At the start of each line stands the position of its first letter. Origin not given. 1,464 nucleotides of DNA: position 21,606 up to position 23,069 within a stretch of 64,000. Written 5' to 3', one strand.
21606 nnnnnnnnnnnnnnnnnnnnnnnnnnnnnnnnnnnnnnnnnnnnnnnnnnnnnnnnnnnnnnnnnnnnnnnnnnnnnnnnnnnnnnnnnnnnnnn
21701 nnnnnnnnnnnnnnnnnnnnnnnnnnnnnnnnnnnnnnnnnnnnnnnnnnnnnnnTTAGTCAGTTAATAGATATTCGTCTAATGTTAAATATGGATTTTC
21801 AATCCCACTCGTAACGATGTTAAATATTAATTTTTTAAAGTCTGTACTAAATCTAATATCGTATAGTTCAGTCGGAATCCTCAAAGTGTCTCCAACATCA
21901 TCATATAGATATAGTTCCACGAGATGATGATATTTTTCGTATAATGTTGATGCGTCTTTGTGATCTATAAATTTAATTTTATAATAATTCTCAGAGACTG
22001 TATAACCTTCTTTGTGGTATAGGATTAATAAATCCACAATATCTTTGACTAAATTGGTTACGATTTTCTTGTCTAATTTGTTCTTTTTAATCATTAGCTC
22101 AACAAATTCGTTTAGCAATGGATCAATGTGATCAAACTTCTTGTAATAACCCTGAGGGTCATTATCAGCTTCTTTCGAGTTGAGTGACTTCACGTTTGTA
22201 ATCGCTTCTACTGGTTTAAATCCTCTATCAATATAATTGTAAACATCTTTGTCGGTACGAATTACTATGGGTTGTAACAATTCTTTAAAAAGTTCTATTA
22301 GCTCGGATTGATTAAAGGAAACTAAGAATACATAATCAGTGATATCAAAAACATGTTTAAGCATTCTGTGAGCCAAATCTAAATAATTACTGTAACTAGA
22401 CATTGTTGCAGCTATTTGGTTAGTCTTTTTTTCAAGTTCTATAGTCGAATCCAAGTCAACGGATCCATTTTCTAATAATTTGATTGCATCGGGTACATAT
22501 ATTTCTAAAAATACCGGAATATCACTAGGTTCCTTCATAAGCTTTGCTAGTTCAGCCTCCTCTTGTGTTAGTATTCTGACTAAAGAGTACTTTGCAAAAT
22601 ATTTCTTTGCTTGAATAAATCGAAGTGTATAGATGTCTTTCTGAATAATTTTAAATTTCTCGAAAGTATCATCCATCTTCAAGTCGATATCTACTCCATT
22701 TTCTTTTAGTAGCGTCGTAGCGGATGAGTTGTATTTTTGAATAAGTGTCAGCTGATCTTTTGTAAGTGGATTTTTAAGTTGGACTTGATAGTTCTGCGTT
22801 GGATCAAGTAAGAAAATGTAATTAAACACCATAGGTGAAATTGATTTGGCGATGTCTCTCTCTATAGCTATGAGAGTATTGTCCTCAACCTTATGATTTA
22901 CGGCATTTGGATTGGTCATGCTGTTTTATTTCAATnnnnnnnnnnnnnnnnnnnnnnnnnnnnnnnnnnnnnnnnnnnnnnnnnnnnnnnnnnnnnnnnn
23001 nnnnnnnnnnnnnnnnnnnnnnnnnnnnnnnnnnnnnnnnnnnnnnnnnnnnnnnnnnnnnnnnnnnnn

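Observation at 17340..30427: A 13-kb, six-gene operon of giant proteins with no recognisable family: candidate undescribed envelope-associated system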

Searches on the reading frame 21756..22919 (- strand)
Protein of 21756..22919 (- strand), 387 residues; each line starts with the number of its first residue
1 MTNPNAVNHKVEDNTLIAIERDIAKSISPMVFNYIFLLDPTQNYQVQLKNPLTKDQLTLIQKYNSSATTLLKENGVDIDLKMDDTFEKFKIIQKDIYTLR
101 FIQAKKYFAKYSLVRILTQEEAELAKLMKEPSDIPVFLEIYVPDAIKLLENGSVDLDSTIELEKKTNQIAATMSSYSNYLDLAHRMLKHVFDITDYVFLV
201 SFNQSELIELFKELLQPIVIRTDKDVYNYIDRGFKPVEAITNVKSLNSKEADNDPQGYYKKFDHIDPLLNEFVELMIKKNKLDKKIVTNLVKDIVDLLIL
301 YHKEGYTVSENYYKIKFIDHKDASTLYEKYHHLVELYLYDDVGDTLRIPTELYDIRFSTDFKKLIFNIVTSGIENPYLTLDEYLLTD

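Call 5: search_protein_families(library=pfam, proteins=[window:21756-22919:-], max_evalue=1)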
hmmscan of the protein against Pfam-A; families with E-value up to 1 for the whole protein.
window:21756-22919:- (387 aa): 0 families

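Call 10: search_protein_families(library=ncbifam, proteins=[window:21756-22919:-], max_evalue=1)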
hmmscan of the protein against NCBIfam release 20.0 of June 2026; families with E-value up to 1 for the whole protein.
window:21756-22919:- (387 aa): 1 family
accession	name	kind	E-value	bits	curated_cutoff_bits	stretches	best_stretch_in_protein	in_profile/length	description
NF009365.1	PRK12722.1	equivalog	0.07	12.9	216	1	162-210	83-131/170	flagellar transcriptional regulator FlhC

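Call 11: search_protein_families(library=phrogs, proteins=[window:21756-22919:-], max_evalue=0.1)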
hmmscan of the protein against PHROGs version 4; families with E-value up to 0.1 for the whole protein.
window:21756-22919:- (387 aa): 0 families

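Call 12: find_encoding_contigs(protein=window:21756-22919:-, flank=10000, max_places=6)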
Protein window:21756-22919:- (387 aa): 17 contigs read that carry it; 6 places shown.
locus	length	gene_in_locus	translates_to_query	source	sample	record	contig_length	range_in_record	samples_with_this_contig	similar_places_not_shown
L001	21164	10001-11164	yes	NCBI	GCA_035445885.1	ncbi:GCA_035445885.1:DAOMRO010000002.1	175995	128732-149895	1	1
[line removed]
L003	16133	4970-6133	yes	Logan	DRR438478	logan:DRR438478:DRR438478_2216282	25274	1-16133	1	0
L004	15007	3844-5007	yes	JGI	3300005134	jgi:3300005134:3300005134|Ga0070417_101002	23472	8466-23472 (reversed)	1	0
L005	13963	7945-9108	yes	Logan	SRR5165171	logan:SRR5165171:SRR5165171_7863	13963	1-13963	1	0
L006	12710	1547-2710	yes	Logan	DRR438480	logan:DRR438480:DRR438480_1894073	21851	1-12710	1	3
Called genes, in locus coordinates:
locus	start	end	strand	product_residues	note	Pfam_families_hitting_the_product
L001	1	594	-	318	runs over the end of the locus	PF01018:GTP1_OBG, PF01926:MMR_HSR1, PF02421:FeoB_N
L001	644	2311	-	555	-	-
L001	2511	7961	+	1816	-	-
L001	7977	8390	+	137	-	-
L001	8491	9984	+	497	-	-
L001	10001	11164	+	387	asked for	-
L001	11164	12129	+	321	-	-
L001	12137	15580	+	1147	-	-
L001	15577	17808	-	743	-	PF05345:He_PIG, PF24908:Ig_SIBA-E_2nd (faint)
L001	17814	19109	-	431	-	PF01547:SBP_bac_1, PF13416:SBP_bac_8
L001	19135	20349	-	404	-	PF11258:DUF3048, PF17479:DUF3048_C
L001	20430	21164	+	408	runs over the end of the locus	-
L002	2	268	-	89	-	?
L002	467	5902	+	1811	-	-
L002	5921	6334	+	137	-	-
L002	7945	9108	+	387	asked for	-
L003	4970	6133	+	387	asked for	-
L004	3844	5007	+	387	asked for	-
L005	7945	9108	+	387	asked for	-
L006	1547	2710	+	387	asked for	-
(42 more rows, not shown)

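Call 58: find_homologous_proteins(query=window:21756-22919:-)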
Query window:21756-22919:- (387 aa): 3 proteins with E <= 0.001 among 4857 candidates.
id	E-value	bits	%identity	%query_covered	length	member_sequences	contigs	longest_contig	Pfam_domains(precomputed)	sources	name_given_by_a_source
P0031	1.1e-242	823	99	100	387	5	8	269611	-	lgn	-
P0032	2.9e-183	627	74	100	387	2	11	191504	-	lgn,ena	-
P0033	3.8e-71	259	40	95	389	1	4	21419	-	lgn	-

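Call 62: search_solved_structures(query=A3, max_evalue=10)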
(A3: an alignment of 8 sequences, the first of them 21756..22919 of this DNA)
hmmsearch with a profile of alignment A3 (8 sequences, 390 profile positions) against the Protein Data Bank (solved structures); distinct sequences matched with E-value up to 10: 2.
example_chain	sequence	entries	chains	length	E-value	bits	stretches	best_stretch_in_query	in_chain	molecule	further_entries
5mzn_A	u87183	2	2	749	0.26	13.5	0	75-115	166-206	Helicase SEN1,Helicase SEN1 | Helicase SEN1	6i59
9zdm_A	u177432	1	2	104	0.36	13.1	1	262-308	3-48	RhsFi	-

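Call 78: search_protein_families(library=padloc, proteins=[window:21756-22919:-], max_evalue=0.1)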
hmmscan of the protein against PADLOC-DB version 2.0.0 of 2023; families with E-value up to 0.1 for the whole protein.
window:21756-22919:- (387 aa): 0 families

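Call 84: predict_structure(alignment_id=A5)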
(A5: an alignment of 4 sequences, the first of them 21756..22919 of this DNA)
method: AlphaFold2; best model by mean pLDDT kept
length: 387 residues; sequences in the alignment: 4
mean_pLDDT: 45.4   pTM: 0.25
mean pLDDT of the five models: 45.4, 45.1, 44.5, 41.1, 40.4
residues with pLDDT >= 90: 0; 70-90: 2; 50-70: 113; < 50: 272
segments of 3 or more residues with pLDDT < 50: 1-12, 28-50, 74-77, 79-84, 86-122, 124-148, 152-154, 169-220, 279-283, 285-287, 304-361, 364-387
pLDDT, mean of each block of 10 residues (from residue 1): 29 55 54 37 38 59 60 51 46 44 39 36 44 37 44 56 50 41 35 25 39 48 52 53 62 62 58 56 49 51 41 38 43 38 32 39 47 41 41
secondary structure, 60 per line:
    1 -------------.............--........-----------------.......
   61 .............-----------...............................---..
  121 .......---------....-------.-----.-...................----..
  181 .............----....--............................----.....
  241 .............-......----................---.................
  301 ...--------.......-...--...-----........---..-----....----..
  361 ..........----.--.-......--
elements in order: H14-26 H29-36 H54-73 H85-111 E112-115 H119-127 E137-140 H156-174 H179-193 H198-201 H204-231 H236-253 H255-260 H265-280 H284-303 E312-318 E333-340 E351-354 H359-370 H380-385
